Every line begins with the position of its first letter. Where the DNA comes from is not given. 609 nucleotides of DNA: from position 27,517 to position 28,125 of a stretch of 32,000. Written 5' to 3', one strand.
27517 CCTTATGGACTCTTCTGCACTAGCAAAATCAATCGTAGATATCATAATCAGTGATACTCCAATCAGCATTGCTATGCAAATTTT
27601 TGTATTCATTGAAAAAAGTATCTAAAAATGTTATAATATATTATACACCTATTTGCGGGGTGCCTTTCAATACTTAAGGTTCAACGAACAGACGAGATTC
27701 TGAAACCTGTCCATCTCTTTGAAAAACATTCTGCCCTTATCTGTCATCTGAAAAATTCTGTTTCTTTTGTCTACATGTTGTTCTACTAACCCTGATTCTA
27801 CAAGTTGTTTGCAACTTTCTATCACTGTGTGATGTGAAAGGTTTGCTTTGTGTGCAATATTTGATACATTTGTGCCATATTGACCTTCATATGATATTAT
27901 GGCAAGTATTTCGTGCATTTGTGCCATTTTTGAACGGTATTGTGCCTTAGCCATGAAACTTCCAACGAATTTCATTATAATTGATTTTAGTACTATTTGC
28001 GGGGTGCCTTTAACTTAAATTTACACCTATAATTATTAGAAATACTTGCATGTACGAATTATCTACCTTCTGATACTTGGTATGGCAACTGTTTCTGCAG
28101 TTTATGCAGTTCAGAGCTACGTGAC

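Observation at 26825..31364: A GC-rich 16-nt element at a fixed 38-40 nt from four start codons defines a candidate regulon around a histidine kinase/receiver pair and two wHTH proteins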

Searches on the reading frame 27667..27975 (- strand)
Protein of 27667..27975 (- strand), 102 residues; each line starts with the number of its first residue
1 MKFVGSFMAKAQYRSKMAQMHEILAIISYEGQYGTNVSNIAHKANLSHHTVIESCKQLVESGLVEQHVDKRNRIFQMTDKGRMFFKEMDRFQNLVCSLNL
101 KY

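Call 10: search_protein_families(library=pfam, proteins=[window:27667-27975:-], max_evalue=0.01)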
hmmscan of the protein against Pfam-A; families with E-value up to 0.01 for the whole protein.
window:27667-27975:- (102 aa): 11 families
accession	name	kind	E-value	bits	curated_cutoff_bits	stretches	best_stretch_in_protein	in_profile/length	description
PF14947.12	HTH_45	-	4.1e-10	40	25.5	1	13-94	1-75/77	Winged helix-turn-helix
PF13463.12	HTH_27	-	0.00011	22.9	22.2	1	22-81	7-68/68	Winged helix DNA-binding domain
PF24033.1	DUF7342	-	0.00016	22.1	31.6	1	35-91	18-73/150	Family of unknown function (DUF7342)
PF24409.1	wHTH-PRTase_assc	-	0.0026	18.2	27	1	35-90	12-60/83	wHTH-PRTase associated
PF25213.1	HVO_A0261_N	-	0.0029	17.9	35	1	38-92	28-78/86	HVO_A0261 N-terminal domain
PF01047.28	MarR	-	0.0053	17.1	24.6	1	21-72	6-55/59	MarR family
PF01978.25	TrmB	-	0.0054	17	25.6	1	35-75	23-62/68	Sugar-specific transcriptional regulator TrmB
PF03551.20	PadR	-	0.0056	17.1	27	1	23-86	1-74/75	Transcriptional regulator PadR-like family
PF07381.18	EarA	-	0.0057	16.9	22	0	54-86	55-88/90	EarA-like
PF12802.13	MarR_2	-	0.0086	16.7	27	0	21-70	8-56/61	MarR family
PF14277.12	DUF4364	-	0.0089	16.3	26.9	0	47-87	32-72/162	Domain of unknown function (DUF4364)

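Call 11: search_protein_families(library=ncbifam, proteins=[window:27667-27975:-], max_evalue=0.01)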
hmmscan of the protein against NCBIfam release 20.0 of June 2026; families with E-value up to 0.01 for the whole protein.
window:27667-27975:- (102 aa): 14 families
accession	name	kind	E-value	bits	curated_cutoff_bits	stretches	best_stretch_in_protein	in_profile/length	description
NF053610.1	Sso10a_fam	subfamily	1.5e-09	37.7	60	1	14-84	1-63/64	Sso10a family chromatin protein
TIGR01884.1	cas_HTH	subfamily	8.4e-06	25.3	60.2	1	32-79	153-200/202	CRISPR-associated CARF protein Csa3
NF041016.1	trans_reg_ArnR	equivalog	2.3e-05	23.9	400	1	21-93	25-92/269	HTH-type transcriptional activator ArnR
NF053814.1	teico_TcaR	equivalog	6.5e-05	23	170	1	13-91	34-114/151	MarR family transcriptional regulator TcaR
NF010349.0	PRK13777.1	equivalog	0.00011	21.6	153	1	21-92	49-122/190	HTH-type transcriptional regulator Hpr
NF050133.1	TransRegFabT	equivalog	0.00024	21.4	200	1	17-93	29-105/138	fatty acid biosynthesis transcriptional regulator FabT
NF040939.2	trans_reg_lrs14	equivalog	0.0003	20.8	90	1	32-73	34-75/103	Lrs14 family HTH-type transcriptional regulator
NF038251.1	AdcR_fam_Zn_TF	equivalog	0.00039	20.7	175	1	23-89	41-107/143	zinc-dependent MarR family transcriptional regulator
NF045593.1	bilirub_TF_BilQ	equivalog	0.0014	18.3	125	1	33-90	43-103/135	bilirubin utilization transcriptional regulator BilQ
NF003210.0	PRK04172.1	equivalog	0.0023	16.8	350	1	22-87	10-72/496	phenylalanine--tRNA ligase subunit alpha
NF053606.1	Sta1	subfamily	0.0032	17.6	80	1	23-72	25-72/100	Sta1 family transcriptional regulator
NF010762.0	PRK14165.1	equivalog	0.0037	16.6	279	1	37-86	25-74/224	winged helix-turn-helix domain-containing protein/riboflavin kinase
NF033788.1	HTH_metalloreg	subfamily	0.0077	16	55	0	34-80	25-71/77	metalloregulator ArsR/SmtB family transcription factor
NF008273.0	PRK11050.1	equivalog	0.0098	15.6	153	0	38-90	58-107/156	manganese-binding transcriptional regulator MntR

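Call 14: find_homologous_proteins(query=window:27667-27975:-, max_evalue=0.001)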
Query window:27667-27975:- (102 aa): 8 proteins with E <= 0.001 among 8 candidates.
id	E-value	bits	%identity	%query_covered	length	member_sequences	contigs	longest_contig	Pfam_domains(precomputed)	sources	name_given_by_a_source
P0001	4.1e-54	198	88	100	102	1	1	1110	PF14947.13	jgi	jgi:predicted transcriptional regulator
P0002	1.4e-52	193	89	100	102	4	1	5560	PF22166.4,PF24033.2,PF14947.13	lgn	-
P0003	1.6e-51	190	86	100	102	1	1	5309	PF22166.4,PF14947.13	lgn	-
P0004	5.3e-43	163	77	93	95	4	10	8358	PF22166.4,PF14947.13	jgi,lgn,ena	jgi:predicted transcriptional regulator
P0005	2.7e-34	135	59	100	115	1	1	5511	PF22166.4,PF14947.13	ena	-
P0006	1.0e-33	133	64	93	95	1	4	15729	PF14947.13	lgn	-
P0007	1.5e-30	123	64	92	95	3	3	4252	PF14947.13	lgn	-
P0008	4.3e-30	121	63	92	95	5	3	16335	PF14947.13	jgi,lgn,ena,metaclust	metaclust:\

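Call 16: find_encoding_contigs(protein=P0008, flank=10000, max_places=4)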
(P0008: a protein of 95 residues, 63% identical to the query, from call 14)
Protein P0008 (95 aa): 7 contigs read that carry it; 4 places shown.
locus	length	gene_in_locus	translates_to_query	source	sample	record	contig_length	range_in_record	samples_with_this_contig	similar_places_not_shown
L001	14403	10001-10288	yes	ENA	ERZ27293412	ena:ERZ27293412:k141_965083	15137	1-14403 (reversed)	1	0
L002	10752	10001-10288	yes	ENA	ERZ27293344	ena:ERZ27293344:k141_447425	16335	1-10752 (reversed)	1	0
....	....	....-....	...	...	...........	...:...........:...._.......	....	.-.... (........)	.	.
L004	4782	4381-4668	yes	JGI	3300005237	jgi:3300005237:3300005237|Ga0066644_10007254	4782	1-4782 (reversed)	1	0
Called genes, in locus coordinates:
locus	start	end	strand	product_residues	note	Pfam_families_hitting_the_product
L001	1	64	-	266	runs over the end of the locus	?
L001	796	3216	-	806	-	PF01522:Polysacc_deac_1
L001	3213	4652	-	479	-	PF13632:Glyco_trans_2_3 (faint), PF13506:Glyco_transf_21 (faint), PF13641:Glyco_tranf_2_3, PF00535:Glycos_transf_2, PF10111:Glyco_tranf_2_2 (weak), PF01644:Chitin_synth_1 (weak), PF03142:Chitin_synth_2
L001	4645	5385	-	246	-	PF01522:Polysacc_deac_1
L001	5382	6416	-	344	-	PF03721:UDPG_MGDP_dh_N (faint), PF00984:UDPG_MGDP_dh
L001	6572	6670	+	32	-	-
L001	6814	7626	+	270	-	-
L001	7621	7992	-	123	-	PF00072:Response_reg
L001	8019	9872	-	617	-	PF00512:HisKA, PF02518:HATPase_c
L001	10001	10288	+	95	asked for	PF14947:HTH_45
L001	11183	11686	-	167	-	-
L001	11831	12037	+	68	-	-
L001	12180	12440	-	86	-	-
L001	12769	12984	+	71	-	-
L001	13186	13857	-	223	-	PF00582:Usp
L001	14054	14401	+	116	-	?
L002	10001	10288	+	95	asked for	PF14947:HTH_45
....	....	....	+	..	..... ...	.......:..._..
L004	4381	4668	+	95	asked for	PF14947:HTH_45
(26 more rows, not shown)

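Call 17: find_encoding_contigs(protein=P0006, flank=10000, max_places=4)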
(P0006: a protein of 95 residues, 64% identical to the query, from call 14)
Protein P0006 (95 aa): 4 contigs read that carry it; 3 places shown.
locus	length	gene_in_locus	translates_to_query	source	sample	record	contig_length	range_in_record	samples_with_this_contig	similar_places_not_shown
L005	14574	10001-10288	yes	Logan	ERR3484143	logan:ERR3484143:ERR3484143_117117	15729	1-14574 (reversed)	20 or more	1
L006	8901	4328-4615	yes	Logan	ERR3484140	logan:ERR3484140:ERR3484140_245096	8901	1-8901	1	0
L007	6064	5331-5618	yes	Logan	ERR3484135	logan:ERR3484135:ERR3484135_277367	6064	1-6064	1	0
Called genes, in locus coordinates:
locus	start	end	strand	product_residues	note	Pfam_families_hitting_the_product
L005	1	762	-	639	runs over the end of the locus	?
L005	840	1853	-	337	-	-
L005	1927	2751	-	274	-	-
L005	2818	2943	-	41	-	-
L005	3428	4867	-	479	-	PF13632:Glyco_trans_2_3 (faint), PF13506:Glyco_transf_21 (weak), PF13641:Glyco_tranf_2_3, PF00535:Glycos_transf_2, PF01644:Chitin_synth_1 (weak), PF03142:Chitin_synth_2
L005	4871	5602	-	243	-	PF01522:Polysacc_deac_1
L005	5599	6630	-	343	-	PF03721:UDPG_MGDP_dh_N (faint), PF00984:UDPG_MGDP_dh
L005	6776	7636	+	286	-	-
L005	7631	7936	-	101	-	PF00072:Response_reg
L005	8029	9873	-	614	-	PF00512:HisKA, PF02518:HATPase_c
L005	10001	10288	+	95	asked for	PF14947:HTH_45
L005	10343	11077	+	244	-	-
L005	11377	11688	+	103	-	-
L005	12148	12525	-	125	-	PF12680:SnoaL_2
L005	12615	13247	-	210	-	PF01243:PNPOx_N, PF12900:Pyridox_ox_2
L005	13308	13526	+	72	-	-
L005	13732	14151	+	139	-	-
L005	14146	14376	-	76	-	-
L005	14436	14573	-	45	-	?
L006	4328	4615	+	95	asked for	PF14947:HTH_45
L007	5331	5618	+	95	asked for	PF14947:HTH_45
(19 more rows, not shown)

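Call 18: find_encoding_contigs(protein=P0004, flank=10000, max_places=5)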
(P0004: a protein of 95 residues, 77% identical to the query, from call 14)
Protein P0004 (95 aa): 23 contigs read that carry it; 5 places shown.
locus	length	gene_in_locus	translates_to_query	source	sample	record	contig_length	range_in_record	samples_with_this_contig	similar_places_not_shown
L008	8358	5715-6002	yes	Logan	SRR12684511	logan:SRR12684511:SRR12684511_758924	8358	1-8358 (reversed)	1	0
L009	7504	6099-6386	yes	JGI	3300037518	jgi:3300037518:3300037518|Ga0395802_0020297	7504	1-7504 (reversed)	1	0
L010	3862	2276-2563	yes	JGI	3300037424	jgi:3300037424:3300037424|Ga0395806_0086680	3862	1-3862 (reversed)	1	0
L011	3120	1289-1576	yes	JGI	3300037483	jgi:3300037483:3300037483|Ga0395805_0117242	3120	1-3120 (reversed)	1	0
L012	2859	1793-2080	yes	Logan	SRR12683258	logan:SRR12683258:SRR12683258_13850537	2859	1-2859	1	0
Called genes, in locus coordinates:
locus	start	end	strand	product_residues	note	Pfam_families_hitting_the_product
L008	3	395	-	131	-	?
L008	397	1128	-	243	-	PF01522:Polysacc_deac_1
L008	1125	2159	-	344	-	PF03721:UDPG_MGDP_dh_N (faint), PF00984:UDPG_MGDP_dh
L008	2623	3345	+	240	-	-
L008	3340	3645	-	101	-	PF00072:Response_reg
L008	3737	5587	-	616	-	PF00512:HisKA, PF02518:HATPase_c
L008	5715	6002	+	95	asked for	PF22166:WHD_ArnR1 (faint), PF14947:HTH_45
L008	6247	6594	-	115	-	-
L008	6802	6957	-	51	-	-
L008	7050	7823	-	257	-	PF04402:SIMPL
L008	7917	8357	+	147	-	?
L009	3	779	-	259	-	?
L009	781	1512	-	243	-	PF01522:Polysacc_deac_1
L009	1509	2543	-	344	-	PF03721:UDPG_MGDP_dh_N (faint), PF00984:UDPG_MGDP_dh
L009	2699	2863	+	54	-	-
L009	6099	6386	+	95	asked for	PF22166:WHD_ArnR1 (faint), PF14947:HTH_45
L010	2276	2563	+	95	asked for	PF22166:WHD_ArnR1 (faint), PF14947:HTH_45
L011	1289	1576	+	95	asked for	PF22166:WHD_ArnR1 (faint), PF14947:HTH_45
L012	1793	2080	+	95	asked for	PF22166:WHD_ArnR1 (faint), PF14947:HTH_45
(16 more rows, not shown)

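Call 24: find_related_loci(query=A2, collection=genome_contigs, flank=10000)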
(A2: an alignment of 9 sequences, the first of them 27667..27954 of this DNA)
Query A2 (95 aa) in genome_contigs; peptide patterns used: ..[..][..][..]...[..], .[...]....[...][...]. (x = any residue, [..] = any of these).
72 stretches matched a pattern; 3 encode a relative of the query (tblastn E <= 1e-3); 3 distinct loci.
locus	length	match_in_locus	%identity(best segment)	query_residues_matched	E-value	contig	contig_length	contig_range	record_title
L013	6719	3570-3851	63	1-94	4e-40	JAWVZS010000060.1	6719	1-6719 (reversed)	MAG: Nitrosopumilaceae archaeon isolate HN14.bin.35 k141_523420_length_6719_cov_6.2142, whole genome shotgun sequence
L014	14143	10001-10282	63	1-94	1e-38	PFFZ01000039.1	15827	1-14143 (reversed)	MAG: Nitrosopumilales archaeon CG15_BIG_FIL_POST_REV_8_21_14_020_37_12 CG15_8_21_14_0.20_scaffold_1271_c, whole genome s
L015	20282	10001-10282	60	1-94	2e-36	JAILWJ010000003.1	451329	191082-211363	MAG: Nitrosarchaeum sp. isolate ECS25A1 ECS25A1_3, whole genome shotgun sequence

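Call 28: search_solved_structures(query=A2, max_evalue=0.01, show_alignments=2)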
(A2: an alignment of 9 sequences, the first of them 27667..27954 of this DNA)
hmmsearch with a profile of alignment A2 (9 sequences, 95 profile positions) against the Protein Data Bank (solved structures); distinct sequences matched with E-value up to 0.01: 3.
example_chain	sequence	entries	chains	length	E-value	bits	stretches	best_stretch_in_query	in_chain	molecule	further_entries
2qvo_A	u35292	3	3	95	6.6e-05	26.2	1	14-87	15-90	Uncharacterized protein AF_1382 | Protein AF_1382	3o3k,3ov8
4hw0_A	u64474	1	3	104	0.0019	21.5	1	7-88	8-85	DNA-binding protein Sso10a-2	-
4rs8_A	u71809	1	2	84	0.0058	19.9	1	28-88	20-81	AspA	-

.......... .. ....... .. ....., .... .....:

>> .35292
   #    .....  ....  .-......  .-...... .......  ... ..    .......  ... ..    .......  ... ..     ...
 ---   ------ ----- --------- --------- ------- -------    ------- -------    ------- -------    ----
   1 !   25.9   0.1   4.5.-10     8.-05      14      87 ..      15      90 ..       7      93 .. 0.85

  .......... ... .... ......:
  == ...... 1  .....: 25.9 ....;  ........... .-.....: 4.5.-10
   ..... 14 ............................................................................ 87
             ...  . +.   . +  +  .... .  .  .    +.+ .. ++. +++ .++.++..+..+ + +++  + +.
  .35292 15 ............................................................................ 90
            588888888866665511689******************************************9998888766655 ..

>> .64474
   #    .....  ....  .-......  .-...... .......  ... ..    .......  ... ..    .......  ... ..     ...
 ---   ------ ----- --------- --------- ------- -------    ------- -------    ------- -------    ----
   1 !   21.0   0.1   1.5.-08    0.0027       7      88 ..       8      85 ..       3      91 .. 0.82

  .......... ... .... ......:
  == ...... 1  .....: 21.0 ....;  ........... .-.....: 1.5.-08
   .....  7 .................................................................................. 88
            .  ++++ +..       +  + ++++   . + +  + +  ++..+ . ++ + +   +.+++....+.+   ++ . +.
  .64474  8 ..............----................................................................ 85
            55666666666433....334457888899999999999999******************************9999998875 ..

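Call 32: search_protein_families(library=phrogs, proteins=[window:27667-27954:-], max_evalue=0.01)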
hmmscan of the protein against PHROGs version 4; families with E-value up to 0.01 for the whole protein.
window:27667-27954:- (95 aa): 12 families
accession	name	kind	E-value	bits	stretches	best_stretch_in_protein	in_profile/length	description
phrog_11046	-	transcription regulation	2.9e-09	37.6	1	16-86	13-85/94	transcriptional regulator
phrog_4278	-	unknown function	3.1e-08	34.4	1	14-90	34-116/127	-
phrog_2440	-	transcription regulation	4.3e-07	30.9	1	15-80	32-97/126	transcriptional regulator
phrog_2030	-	transcription regulation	0.00017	22.3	1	8-76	14-80/202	transcriptional regulator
phrog_35756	-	unknown function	0.00019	22.3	1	1-79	9-83/144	-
phrog_11961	-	unknown function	0.00027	21.6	1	14-87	41-117/150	-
phrog_1835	-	DNA, RNA and nucleotide metabolism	0.00058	20.3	1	30-73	70-107/301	HTH DNA binding protein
phrog_13561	-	unknown function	0.0009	20.2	1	46-80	44-81/92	-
phrog_12817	-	transcription regulation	0.002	19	1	13-77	75-139/151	transcriptional regulator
phrog_186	-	DNA, RNA and nucleotide metabolism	0.0034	18.1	1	22-69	56-103/308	DnaD-like helicase loader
phrog_8540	-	DNA, RNA and nucleotide metabolism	0.0055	17.9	1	29-62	39-72/196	replication initiation O-like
phrog_1324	-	transcription regulation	0.0094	16.6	1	4-84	9-88/172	transcriptional activator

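Call 88: list_cluster_members(proteins=[P0079, P0009, window:27667-27954:-, window:27667-27975:-, window:29961-30332:+])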
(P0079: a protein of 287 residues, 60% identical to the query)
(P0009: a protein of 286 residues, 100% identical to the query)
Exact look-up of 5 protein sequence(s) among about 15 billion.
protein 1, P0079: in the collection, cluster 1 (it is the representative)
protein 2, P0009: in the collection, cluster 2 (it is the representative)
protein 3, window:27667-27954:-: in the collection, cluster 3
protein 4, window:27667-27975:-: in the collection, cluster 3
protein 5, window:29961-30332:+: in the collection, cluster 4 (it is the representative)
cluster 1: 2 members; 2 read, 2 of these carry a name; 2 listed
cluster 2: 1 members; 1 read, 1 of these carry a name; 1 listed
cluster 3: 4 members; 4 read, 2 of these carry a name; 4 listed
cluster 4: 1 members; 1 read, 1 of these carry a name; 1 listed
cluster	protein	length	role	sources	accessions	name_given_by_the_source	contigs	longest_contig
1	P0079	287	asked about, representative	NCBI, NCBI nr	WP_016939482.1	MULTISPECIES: hypothetical protein [Nitrosopumilus]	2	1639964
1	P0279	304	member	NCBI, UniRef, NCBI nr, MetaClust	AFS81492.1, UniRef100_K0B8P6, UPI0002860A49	hypothetical protein NKOR_08155 [Candidatus Nitrosopumilus koreensis AR1] | Uncharacterized protein n=2 Tax=Nitrosopumilaceae TaxID=338190 RepID=K0B8P6_9ARCH | status=active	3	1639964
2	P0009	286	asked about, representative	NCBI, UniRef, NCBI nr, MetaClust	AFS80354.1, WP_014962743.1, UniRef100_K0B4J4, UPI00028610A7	hypothetical protein NKOR_02270 [Candidatus Nitrosopumilus koreensis AR1] | Uncharacterized protein n=1 Tax=Candidatus Nitrosopumilus koreensis AR1 TaxID=1229908 ... | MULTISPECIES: hypothetical protein [Nitrosopumilus]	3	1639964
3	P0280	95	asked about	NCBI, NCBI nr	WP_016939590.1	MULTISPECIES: winged helix-turn-helix domain-containing protein [Nitrosopumilus]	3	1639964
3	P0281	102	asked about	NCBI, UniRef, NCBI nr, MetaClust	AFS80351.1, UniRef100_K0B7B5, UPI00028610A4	hypothetical protein NKOR_02255 [Candidatus Nitrosopumilus koreensis AR1] | ArnR1-like winged helix-turn-helix domain-containing protein n=2 Tax=Nitrosopumilaceae ... | status=active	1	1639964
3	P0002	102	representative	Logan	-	-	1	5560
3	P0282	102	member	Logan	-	-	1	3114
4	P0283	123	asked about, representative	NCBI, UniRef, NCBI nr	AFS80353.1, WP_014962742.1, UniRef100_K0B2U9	response regulator receiver protein [Candidatus Nitrosopumilus koreensis AR1] | Response regulator receiver protein n=1 Tax=Candidatus Nitrosopumilus koreensis AR1 ... | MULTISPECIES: response regulator [Nitrosopumilus]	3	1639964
